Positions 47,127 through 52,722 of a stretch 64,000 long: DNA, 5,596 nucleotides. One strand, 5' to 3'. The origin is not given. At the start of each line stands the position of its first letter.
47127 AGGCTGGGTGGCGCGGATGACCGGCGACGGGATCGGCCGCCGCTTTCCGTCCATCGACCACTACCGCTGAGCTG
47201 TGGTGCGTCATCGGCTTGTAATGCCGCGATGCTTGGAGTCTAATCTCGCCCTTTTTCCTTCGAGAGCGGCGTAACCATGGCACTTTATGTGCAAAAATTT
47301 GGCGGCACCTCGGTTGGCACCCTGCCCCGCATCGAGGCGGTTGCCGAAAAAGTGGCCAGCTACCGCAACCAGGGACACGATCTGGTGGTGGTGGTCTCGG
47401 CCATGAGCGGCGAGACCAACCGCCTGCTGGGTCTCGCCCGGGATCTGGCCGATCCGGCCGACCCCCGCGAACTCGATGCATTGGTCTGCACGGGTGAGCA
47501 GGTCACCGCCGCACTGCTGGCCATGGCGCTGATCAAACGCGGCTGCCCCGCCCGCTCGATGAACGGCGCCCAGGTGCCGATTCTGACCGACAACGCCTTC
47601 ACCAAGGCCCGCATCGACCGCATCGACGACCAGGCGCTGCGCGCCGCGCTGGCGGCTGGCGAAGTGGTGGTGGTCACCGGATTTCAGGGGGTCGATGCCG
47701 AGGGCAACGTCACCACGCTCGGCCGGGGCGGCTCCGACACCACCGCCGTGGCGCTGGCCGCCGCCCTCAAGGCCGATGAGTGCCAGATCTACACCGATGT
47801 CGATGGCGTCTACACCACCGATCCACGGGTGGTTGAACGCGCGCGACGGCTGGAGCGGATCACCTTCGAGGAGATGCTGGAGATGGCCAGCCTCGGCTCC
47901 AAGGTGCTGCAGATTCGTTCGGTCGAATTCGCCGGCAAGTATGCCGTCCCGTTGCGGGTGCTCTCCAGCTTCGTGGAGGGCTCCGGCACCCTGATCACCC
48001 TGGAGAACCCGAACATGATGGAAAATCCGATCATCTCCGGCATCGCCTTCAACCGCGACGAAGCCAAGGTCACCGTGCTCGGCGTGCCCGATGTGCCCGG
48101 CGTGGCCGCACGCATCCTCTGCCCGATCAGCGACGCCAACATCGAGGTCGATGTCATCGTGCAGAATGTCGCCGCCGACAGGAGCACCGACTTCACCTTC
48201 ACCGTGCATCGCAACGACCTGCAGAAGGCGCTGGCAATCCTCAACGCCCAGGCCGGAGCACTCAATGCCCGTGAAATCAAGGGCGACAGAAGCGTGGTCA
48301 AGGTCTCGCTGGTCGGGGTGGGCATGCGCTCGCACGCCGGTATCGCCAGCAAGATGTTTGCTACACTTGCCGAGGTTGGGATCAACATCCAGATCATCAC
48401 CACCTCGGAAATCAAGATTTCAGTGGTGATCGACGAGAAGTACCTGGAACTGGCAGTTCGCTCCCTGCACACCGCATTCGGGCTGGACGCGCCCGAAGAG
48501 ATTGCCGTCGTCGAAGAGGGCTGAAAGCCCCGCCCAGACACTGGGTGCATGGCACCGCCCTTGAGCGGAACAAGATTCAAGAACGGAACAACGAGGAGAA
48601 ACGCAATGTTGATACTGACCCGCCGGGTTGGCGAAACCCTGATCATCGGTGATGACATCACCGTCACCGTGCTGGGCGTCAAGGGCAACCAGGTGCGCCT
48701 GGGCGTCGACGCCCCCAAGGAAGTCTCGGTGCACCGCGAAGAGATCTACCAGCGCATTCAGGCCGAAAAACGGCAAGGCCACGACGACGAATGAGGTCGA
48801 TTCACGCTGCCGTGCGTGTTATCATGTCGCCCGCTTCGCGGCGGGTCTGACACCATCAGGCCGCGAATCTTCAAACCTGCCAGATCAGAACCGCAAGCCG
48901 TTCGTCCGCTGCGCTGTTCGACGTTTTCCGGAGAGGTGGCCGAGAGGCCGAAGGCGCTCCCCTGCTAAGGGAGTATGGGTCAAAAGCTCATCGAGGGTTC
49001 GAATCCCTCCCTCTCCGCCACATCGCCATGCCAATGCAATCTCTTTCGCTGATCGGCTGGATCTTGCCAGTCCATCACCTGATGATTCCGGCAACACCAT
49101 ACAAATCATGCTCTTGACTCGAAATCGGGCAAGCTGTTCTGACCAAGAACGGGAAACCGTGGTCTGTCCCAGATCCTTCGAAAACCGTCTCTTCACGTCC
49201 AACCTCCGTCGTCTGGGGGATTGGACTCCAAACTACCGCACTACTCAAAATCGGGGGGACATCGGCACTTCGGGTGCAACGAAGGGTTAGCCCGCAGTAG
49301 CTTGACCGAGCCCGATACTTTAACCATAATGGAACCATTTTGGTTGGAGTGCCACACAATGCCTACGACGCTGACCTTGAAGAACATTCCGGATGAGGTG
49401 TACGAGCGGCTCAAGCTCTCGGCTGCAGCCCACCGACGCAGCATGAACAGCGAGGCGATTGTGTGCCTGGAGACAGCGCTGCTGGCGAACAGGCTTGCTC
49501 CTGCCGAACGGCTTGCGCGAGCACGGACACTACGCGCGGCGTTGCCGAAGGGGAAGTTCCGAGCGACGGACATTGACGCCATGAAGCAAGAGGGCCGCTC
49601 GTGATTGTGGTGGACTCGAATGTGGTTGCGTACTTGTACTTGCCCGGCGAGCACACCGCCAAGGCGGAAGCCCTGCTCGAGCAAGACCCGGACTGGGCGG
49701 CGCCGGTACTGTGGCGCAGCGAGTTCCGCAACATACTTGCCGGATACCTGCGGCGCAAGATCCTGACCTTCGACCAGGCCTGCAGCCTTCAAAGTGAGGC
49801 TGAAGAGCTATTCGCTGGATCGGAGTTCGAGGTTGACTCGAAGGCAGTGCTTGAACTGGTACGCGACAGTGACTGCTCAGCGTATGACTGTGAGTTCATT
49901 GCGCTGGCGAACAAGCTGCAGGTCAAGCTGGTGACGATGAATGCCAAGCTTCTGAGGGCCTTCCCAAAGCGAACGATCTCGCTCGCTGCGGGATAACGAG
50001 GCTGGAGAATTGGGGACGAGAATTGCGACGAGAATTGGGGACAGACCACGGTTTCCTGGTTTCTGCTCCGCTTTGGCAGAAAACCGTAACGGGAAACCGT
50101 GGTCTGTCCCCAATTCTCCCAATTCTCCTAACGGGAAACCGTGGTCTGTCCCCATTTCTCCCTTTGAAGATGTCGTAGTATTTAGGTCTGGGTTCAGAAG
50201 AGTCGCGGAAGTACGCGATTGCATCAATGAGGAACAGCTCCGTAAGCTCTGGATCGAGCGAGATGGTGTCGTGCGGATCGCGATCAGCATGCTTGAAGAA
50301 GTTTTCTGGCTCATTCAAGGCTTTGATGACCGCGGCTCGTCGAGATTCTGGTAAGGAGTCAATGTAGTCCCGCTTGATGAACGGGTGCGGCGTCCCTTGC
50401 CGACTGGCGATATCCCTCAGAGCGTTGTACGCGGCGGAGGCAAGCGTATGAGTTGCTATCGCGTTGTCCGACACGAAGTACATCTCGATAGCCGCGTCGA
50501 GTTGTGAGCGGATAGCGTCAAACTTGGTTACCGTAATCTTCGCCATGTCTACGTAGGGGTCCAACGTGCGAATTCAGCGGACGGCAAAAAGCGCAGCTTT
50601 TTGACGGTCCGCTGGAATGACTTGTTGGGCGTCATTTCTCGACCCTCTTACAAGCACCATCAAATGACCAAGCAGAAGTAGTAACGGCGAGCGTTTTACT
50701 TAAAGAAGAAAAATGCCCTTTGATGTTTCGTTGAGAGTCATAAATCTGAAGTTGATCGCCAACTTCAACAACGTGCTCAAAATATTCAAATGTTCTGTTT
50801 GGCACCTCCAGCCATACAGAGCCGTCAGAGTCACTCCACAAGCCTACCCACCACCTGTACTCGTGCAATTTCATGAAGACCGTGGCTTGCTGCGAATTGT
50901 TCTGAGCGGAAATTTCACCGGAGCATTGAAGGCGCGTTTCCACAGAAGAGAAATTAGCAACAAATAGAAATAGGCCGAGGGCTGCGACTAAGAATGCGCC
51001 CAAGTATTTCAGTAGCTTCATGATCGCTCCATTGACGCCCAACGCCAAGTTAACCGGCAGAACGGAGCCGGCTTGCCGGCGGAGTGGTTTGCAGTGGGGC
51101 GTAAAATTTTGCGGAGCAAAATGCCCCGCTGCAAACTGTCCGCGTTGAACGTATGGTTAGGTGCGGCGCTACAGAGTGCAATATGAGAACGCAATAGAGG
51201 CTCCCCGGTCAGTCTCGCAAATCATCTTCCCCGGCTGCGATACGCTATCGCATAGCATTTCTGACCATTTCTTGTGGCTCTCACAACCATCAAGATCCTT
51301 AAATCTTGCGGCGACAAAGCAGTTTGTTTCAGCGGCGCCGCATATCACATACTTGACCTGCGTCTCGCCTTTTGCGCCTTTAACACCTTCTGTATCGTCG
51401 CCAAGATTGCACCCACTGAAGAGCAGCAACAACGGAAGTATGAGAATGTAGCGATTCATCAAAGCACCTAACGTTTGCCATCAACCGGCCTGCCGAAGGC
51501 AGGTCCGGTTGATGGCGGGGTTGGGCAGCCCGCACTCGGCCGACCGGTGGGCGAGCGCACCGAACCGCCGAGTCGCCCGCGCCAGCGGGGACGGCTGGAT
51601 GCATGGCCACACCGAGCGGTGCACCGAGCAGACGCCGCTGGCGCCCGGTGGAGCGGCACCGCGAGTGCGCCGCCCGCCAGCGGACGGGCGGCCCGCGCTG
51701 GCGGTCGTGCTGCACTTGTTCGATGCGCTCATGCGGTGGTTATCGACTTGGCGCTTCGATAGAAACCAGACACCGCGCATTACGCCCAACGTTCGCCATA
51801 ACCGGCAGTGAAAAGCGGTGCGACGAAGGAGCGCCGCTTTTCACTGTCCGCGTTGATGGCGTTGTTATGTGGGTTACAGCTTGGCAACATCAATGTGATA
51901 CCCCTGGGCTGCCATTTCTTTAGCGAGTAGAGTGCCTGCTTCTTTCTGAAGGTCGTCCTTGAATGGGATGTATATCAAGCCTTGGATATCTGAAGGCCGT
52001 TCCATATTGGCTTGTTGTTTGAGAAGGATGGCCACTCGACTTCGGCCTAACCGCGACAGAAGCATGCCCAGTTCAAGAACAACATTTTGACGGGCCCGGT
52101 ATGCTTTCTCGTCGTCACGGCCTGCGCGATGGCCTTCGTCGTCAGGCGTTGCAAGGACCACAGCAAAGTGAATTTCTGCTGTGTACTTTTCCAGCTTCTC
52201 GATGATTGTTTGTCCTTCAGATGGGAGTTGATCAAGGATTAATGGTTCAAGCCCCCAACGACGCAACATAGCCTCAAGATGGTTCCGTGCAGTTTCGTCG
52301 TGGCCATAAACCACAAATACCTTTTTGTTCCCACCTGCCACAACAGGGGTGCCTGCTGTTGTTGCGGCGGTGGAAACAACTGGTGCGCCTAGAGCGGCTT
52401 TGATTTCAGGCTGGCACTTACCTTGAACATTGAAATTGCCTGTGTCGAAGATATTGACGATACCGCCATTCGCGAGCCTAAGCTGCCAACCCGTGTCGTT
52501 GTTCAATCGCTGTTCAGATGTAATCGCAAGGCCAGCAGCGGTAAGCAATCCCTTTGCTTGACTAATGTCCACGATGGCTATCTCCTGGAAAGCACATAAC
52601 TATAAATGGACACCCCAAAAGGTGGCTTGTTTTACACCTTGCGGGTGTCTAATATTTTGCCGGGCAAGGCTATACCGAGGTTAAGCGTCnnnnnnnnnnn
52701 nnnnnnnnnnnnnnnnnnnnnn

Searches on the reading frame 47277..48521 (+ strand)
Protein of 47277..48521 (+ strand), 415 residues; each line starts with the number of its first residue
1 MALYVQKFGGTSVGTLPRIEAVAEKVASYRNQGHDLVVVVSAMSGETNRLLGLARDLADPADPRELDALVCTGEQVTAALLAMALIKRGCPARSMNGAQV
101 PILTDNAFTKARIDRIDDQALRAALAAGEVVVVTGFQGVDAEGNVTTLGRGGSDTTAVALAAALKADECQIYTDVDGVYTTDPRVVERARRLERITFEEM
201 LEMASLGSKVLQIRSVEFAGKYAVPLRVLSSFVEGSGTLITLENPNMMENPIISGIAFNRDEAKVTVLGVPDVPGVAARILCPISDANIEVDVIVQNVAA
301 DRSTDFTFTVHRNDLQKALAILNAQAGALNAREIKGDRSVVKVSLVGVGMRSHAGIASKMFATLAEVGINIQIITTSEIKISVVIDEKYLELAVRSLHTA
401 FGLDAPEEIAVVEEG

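Call 33: find_encoding_contigs(protein=window:47277-48521:+, flank=10000, max_places=10)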
Protein window:47277-48521:+ (415 aa): 11 contigs read that carry it; 10 places shown.
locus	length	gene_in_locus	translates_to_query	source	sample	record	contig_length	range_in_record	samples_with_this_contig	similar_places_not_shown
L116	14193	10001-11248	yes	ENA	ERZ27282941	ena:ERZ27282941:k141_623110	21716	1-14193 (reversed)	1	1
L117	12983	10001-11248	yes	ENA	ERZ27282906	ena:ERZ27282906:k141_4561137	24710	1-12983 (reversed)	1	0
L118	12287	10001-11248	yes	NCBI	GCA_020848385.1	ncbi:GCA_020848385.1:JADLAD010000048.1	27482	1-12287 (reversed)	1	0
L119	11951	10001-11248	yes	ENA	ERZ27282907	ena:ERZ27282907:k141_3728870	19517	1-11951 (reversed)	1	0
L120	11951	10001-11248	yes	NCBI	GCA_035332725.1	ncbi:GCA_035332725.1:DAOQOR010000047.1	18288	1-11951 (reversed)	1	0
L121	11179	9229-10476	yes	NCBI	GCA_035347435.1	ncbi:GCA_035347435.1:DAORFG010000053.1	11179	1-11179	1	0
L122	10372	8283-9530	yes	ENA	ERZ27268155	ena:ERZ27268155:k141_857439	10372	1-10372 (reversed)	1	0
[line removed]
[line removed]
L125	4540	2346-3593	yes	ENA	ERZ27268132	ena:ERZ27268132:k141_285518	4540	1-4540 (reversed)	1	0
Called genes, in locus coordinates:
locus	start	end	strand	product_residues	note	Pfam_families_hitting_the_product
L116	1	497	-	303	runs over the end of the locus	PF00009:GTP_EFTU (weak), PF03193:RsgA_GTPase (faint), PF00350:Dynamin_N (faint), PF01926:MMR_HSR1, PF02421:FeoB_N, PF04548:AIG1 (weak), PF07650:KH_2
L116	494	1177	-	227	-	PF14622:Ribonucleas_3_3, PF00636:Ribonuclease_3, PF00035:dsrm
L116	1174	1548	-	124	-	PF16137:DUF4845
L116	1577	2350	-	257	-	PF10502:Peptidase_S26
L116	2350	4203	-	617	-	PF00009:GTP_EFTU, PF03144:GTP_EFTU_D2, PF00679:EFG_C, PF06421:LepA_C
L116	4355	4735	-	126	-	PF00903:Glyoxalase, PF13669:Glyoxalase_4, PF18029:Glyoxalase_6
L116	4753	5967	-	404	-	PF00764:Arginosuc_synth, PF24167:DUF7411 (faint), PF20979:Arginosuc_syn_C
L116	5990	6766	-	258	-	PF00795:CN_hydrolase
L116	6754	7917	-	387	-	PF00155:Aminotran_1_2, PF00266:Aminotran_5, PF01041:DegT_DnrJ_EryC1 (weak), PF01053:Cys_Met_Meta_PP (weak)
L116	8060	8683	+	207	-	PF00596:Aldolase_II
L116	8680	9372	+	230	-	PF00702:Hydrolase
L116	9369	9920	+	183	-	PF03079:ARD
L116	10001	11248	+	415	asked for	PF00696:AA_kinase, PF01842:ACT, PF22468:ACT_9 (weak), PF13840:ACT_7, PF22468:ACT_9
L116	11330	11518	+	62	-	PF02599:CsrA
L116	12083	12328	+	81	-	PF22513:FitA-like_RHH, PF03869:Arc (weak)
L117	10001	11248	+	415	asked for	PF00696:AA_kinase, PF01842:ACT, PF22468:ACT_9 (weak), PF13840:ACT_7, PF22468:ACT_9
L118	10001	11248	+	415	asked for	PF00696:AA_kinase, PF01842:ACT, PF22468:ACT_9 (weak), PF13840:ACT_7, PF22468:ACT_9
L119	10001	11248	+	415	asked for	PF00696:AA_kinase, PF01842:ACT, PF22468:ACT_9 (weak), PF13840:ACT_7, PF22468:ACT_9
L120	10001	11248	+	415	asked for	PF00696:AA_kinase, PF01842:ACT, PF22468:ACT_9 (weak), PF13840:ACT_7, PF22468:ACT_9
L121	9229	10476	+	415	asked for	PF00696:AA_kinase, PF01842:ACT, PF22468:ACT_9 (weak), PF13840:ACT_7, PF22468:ACT_9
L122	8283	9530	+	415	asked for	PF00696:AA_kinase, PF01842:ACT, PF22468:ACT_9 (weak), PF13840:ACT_7, PF22468:ACT_9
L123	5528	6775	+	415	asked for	PF00696:AA_kinase, PF01842:ACT, PF22468:ACT_9 (weak), PF13840:ACT_7, PF22468:ACT_9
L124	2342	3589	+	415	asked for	PF00696:AA_kinase, PF01842:ACT, PF22468:ACT_9 (weak), PF13840:ACT_7, PF22468:ACT_9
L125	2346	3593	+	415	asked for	PF00696:AA_kinase, PF01842:ACT, PF22468:ACT_9 (weak), PF13840:ACT_7, PF22468:ACT_9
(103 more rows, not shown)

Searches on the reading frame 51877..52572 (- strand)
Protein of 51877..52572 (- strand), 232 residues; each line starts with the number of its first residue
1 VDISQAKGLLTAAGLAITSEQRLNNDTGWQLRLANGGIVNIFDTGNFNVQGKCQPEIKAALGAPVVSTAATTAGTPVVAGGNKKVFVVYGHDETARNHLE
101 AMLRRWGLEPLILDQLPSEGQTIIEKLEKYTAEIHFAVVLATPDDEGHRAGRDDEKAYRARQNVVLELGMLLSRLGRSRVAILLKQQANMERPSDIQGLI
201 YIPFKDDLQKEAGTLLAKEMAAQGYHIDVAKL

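Call 22: find_encoding_contigs(protein=window:51877-52572:-, flank=10000, max_places=10)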
Protein window:51877-52572:- (232 aa): 5 contigs read that carry it; 4 places shown.
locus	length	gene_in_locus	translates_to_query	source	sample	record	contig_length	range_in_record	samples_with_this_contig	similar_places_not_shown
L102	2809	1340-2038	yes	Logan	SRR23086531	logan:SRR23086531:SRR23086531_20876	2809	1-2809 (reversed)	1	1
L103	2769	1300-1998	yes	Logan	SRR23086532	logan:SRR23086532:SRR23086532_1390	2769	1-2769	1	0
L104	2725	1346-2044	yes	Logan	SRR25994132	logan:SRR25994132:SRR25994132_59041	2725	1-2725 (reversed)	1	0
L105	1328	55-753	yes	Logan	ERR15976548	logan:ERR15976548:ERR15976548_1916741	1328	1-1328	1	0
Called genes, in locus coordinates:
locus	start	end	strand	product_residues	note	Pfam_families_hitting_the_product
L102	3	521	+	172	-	?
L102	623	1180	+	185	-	PF12796:Ank_2 (weak), PF13637:Ank_4 (weak)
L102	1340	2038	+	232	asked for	PF10137:CAP12-PCTIR_TIR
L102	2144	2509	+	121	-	PF13302:Acetyltransf_3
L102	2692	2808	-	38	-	?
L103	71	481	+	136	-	-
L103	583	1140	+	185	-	PF12796:Ank_2 (weak), PF13637:Ank_4 (weak)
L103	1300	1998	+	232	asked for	PF10137:CAP12-PCTIR_TIR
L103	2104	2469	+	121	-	PF13302:Acetyltransf_3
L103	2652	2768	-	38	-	?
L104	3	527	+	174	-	?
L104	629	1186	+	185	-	PF12796:Ank_2 (weak), PF13637:Ank_4 (weak)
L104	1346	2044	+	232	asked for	PF10137:CAP12-PCTIR_TIR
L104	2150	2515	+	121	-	PF13302:Acetyltransf_3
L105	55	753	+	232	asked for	PF10137:CAP12-PCTIR_TIR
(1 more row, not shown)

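Call 47: search_protein_families(library=pfam, proteins=[window:51877-52572:-], max_evalue=0.01)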
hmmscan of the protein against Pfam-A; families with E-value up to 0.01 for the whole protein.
window:51877-52572:- (232 aa): 2 families
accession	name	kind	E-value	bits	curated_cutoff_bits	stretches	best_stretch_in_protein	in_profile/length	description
PF10137.14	CAP12-PCTIR_TIR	-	8.9e-36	122.9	24.7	1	84-205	1-118/119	CAP12/Pycsar effector protein, TIR domain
PF13676.11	TIR_2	-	0.0054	17.6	28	0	85-207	1-111/122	TIR domain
